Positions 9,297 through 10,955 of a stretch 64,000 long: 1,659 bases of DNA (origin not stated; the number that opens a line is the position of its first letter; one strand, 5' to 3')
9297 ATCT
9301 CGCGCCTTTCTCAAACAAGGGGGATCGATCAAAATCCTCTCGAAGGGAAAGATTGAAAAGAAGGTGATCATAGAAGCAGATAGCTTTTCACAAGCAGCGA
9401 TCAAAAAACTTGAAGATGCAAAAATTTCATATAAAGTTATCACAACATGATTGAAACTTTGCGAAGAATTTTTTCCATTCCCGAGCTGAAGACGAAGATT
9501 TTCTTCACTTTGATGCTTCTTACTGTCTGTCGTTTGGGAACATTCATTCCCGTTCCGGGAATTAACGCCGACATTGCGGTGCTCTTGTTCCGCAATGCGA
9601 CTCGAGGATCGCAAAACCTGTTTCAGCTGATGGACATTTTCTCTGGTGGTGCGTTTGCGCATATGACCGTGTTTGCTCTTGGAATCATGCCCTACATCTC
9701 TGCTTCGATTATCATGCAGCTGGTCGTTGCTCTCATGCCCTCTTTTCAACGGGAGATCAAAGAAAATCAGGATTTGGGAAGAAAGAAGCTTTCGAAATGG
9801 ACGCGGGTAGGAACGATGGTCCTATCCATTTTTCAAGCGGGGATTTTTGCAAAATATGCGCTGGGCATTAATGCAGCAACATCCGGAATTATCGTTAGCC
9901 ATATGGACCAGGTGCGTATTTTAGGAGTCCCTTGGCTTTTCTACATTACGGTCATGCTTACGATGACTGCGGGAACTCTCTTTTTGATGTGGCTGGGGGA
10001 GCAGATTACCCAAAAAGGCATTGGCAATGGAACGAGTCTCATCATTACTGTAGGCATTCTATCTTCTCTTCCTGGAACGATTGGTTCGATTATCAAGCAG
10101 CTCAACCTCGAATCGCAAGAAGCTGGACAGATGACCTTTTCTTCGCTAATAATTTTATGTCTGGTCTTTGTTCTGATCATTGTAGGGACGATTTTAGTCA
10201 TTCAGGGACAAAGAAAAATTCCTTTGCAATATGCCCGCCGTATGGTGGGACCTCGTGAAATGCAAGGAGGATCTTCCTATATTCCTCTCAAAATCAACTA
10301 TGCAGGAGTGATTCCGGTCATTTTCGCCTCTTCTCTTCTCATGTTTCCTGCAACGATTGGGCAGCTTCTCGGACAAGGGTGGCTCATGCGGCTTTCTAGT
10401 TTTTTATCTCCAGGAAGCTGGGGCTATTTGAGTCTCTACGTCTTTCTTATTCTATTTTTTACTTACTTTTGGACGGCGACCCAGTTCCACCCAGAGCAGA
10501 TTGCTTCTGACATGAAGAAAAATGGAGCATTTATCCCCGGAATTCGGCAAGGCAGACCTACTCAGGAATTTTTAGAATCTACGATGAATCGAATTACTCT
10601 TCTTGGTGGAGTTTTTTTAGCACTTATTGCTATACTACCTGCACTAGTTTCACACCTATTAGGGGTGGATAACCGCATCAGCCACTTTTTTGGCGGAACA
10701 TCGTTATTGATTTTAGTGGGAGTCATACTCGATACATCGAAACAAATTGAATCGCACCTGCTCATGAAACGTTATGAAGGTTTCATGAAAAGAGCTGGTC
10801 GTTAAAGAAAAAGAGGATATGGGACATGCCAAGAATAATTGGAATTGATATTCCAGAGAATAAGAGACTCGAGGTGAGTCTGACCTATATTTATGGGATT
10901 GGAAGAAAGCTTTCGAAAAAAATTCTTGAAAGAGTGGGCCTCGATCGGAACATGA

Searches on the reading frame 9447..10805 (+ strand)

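Call 51: search_protein_families(library=ncbifam, proteins=[window:9447-10805:+], max_evalue=1e-10)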
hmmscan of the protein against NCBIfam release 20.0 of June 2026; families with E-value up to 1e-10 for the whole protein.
window:9447-10805:+ (452 aa): 3 families
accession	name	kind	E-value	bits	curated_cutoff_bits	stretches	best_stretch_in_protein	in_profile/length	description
TIGR00967.1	3a0501s007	equivalog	1.9e-117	392.7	253.6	1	15-441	1-412/414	preprotein translocase subunit SecY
TIGR02920.1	acc_sec_Y2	equivalog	9.3e-46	156.4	249.6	1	17-446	5-394/395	accessory Sec system protein translocase subunit SecY2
NF009082.0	PRK12417.1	equivalog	1e-45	156.2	353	1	15-448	13-403/406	accessory Sec system protein translocase subunit SecY2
